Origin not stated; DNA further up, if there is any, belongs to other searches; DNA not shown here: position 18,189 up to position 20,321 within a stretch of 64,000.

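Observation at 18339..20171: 610-aa conserved protein of unknown function divergent from bioB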

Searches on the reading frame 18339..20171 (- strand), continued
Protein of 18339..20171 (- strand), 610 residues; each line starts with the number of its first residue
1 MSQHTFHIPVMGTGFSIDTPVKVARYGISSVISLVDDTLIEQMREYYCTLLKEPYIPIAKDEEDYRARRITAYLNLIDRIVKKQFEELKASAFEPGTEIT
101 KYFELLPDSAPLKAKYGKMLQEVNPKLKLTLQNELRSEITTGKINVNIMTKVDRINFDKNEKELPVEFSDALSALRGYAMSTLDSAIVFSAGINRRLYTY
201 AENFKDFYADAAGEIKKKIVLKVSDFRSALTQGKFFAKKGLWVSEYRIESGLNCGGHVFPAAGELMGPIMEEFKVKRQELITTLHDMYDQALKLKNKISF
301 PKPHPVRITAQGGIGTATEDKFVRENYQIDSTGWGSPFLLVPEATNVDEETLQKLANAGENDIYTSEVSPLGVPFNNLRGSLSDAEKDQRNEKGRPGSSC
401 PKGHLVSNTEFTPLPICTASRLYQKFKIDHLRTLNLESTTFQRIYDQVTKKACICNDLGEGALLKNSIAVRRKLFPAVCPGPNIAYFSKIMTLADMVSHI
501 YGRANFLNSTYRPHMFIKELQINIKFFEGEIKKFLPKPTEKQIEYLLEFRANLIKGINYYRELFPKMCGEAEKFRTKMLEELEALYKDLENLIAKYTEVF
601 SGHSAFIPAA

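Call 69: find_encoding_contigs(protein=P0365, flank=7000, max_places=1)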
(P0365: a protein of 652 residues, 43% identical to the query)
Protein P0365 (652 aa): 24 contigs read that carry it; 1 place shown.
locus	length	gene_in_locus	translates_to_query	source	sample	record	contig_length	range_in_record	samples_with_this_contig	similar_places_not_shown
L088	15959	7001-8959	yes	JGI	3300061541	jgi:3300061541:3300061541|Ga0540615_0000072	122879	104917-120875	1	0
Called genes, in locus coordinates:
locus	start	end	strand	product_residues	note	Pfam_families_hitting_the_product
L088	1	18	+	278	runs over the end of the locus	PF14715:FixP_N, PF00034:Cytochrom_C, PF13442:Cytochrome_CBB3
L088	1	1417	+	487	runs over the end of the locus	PF12801:Fer4_5, PF13183:Fer4_8 (faint), PF13237:Fer4_10 (faint), PF12838:Fer4_7 (weak), PF13187:Fer4_9 (weak), PF13534:Fer4_17 (weak), PF13746:Fer4_18, PF11614:FixG_C, +1 more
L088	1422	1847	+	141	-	PF05751:FixH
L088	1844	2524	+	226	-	PF13386:DsbD_2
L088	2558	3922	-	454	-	PF04055:Radical_SAM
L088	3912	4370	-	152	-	PF00389:2-Hacid_dh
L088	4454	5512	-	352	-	PF00072:Response_reg, PF00027:cNMP_binding, PF13545:HTH_Crp_2, PF00325:Crp (weak)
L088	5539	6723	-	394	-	PF00989:PAS, PF13188:PAS_8, PF13426:PAS_9, PF00512:HisKA, PF02518:HATPase_c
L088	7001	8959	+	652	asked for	-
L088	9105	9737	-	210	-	PF03713:DUF305 (faint), PF13628:DUF4142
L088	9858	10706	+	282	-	PF11138:DUF2911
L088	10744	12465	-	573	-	PF00474:SSF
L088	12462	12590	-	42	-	-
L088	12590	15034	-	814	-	PF02585:PIG-L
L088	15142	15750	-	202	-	-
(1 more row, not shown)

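Call 70: find_encoding_contigs(protein=P0132, flank=8000, max_places=2)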
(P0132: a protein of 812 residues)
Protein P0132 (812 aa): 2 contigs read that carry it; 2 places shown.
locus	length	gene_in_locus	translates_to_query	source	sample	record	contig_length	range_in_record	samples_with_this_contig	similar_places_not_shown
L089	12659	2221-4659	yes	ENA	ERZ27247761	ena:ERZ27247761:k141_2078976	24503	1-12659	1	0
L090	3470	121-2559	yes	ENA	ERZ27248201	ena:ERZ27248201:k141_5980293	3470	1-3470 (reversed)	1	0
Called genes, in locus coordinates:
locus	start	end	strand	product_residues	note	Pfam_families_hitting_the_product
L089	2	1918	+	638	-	?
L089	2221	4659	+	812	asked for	PF00440:TetR_N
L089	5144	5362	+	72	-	-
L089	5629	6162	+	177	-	PF01797:Y1_Tnp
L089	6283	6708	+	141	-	-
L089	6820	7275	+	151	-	-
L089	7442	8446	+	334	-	PF08240:ADH_N, PF02826:2-Hacid_dh_C (weak), PF00107:ADH_zinc_N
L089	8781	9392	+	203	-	PF00440:TetR_N, PF13977:TetR_C_6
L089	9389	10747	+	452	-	PF02321:OEP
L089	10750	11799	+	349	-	PF25973:BSH_CzcB (weak), PF25917:BSH_RND (weak), PF25954:Beta-barrel_RND_2 (weak), PF25967:RND-MFP_C (faint), PF25975:CzcB_C, PF25989:YknX_C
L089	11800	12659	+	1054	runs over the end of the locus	PF00873:ACR_tran, PF03176:MMPL, PF02355:SecD_SecF_C (faint)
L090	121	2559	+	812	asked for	PF00440:TetR_N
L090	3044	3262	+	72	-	-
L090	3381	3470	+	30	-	?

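Call 71: list_cluster_members(proteins=[P0151, P0132, P0350, P0367, P0364])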
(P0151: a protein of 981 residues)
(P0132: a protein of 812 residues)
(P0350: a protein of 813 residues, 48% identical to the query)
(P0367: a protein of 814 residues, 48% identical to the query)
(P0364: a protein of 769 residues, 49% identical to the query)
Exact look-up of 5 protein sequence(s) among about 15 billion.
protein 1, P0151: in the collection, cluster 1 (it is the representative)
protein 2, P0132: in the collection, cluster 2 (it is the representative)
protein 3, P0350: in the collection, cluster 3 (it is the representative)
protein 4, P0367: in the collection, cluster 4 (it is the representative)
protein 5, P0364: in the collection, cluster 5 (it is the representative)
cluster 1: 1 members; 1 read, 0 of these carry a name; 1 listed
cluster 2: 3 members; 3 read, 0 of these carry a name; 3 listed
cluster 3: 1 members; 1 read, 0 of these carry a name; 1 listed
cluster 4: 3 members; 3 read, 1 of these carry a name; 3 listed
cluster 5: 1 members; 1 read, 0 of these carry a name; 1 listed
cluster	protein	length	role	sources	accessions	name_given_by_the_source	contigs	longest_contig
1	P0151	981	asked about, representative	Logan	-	-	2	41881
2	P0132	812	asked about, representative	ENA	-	-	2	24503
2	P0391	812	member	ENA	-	-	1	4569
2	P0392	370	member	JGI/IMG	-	-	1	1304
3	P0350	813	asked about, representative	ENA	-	-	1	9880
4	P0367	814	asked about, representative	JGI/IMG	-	-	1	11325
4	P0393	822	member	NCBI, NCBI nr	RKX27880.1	MAG: hypothetical protein DRP47_05780 [Candidatus Zixiibacteriota bacterium] | MAG: hypothetical protein DRP47_05780 [candidate division Zixibacteria bacterium]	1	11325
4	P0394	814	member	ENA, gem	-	-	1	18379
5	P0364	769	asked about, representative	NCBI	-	-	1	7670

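Call 72: find_encoding_contigs(protein=P0151, flank=9000, max_places=2)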
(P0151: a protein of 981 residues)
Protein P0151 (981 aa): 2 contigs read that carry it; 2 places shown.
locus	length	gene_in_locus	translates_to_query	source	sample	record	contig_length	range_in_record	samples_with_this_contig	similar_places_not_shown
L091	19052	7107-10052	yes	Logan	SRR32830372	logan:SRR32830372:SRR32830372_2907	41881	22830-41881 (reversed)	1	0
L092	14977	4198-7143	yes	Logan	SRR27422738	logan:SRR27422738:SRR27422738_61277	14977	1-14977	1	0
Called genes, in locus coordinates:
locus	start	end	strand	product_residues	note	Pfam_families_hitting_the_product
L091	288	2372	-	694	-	PF00989:PAS, PF13188:PAS_8 (weak), PF08448:PAS_4, PF13426:PAS_9, PF00512:HisKA, PF02518:HATPase_c, PF00072:Response_reg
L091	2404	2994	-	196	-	-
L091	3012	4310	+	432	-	PF04616:Glyco_hydro_43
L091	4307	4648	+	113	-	-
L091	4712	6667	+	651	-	-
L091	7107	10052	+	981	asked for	PF01553:Acyltransferase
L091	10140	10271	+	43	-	-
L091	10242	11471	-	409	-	PF10503:Esterase_PHB (weak)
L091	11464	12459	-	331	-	-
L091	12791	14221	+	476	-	-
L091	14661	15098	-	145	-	-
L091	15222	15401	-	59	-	-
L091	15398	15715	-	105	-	-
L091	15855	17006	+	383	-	PF01161:PBP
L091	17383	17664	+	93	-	PF05402:PqqD (weak)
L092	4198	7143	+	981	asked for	PF01553:Acyltransferase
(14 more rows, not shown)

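Call 78: search_protein_families(library=pfam, proteins=[P0175, P0177, P0178, P0181, P0189, P0190, P0191, P0201, P0173, P0166], max_evalue=1)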
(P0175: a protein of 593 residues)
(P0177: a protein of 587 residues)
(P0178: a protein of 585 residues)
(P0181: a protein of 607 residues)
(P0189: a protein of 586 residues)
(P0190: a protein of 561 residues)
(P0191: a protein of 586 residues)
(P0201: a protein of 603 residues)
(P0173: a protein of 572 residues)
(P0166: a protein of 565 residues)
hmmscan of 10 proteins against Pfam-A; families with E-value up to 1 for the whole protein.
P0175 (593 aa): 2 families
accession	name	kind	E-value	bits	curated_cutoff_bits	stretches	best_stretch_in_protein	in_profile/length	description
PF06998.16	DUF1307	-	0.0066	17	28.3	1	496-532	57-93/123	Protein of unknown function (DUF1307)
PF19191.5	HEF_HK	-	0.95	10.4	24.1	0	493-529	17-55/67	HEF_HK domain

P0177 (587 aa): 0 families

P0178 (585 aa): 0 families

P0181 (607 aa): 0 families

P0189 (586 aa): 4 families
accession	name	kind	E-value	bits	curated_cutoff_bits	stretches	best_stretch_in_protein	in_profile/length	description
PF07715.20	Plug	-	2.3e-17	63.9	23.9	1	114-238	3-107/107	TonB-dependent Receptor Plug Domain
PF13715.12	CarbopepD_reg_2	-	9.8e-12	45.2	32.2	1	25-104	1-88/88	CarboxypepD_reg-like domain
PF13620.12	CarboxypepD_reg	-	1.4e-11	45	32.3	1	24-93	1-81/82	Carboxypeptidase regulatory-like domain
PF15976.11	CooC_C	-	0.0078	16.7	29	1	19-65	13-57/93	CS1-pili formation C-terminal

P0190 (561 aa): 1 family
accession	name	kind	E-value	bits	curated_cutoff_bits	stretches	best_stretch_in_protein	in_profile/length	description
PF10460.15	Peptidase_M30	-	0.075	12.1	25.8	1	434-543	85-190/369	Peptidase M30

P0191 (586 aa): 0 families

P0201 (603 aa): 1 family
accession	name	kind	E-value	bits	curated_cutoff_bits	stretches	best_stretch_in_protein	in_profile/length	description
PF03060.21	NMO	-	0.00014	21.8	28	1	324-379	199-253/331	Nitronate monooxygenase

P0173 (572 aa): 0 families

P0166 (565 aa): 1 family
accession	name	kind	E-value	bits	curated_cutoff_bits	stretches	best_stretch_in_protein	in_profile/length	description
PF20291.3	MC5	-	0.16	12.2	25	1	504-563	36-96/167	ABC-three component (ABC-3C) system Middle Component 5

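Call 80: search_solved_structures(query=P0201, max_evalue=10, show_alignments=3)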
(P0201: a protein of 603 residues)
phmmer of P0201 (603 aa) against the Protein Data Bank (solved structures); distinct sequences matched with E-value up to 10: 6.
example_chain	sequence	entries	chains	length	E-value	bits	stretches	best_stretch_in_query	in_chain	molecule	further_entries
9lt5_A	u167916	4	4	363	0.11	14.6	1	321-392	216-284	2-nitropropane dioxygenase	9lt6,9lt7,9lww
9jsy_A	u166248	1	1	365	0.11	14.5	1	321-392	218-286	2-nitropropane dioxygenase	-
9k7h_A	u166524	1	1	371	0.11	14.5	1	321-392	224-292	2-nitropropane dioxygenase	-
7e1q_A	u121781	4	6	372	0.11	14.5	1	321-392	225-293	2-nitropropane dioxygenase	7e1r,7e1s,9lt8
5n2p_A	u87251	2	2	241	0.67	11.9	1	319-351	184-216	Tryptophan synthase alpha chain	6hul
5lsm_A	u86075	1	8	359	1.4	10.8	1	322-377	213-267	FMN-dependent nitronate monooxygenase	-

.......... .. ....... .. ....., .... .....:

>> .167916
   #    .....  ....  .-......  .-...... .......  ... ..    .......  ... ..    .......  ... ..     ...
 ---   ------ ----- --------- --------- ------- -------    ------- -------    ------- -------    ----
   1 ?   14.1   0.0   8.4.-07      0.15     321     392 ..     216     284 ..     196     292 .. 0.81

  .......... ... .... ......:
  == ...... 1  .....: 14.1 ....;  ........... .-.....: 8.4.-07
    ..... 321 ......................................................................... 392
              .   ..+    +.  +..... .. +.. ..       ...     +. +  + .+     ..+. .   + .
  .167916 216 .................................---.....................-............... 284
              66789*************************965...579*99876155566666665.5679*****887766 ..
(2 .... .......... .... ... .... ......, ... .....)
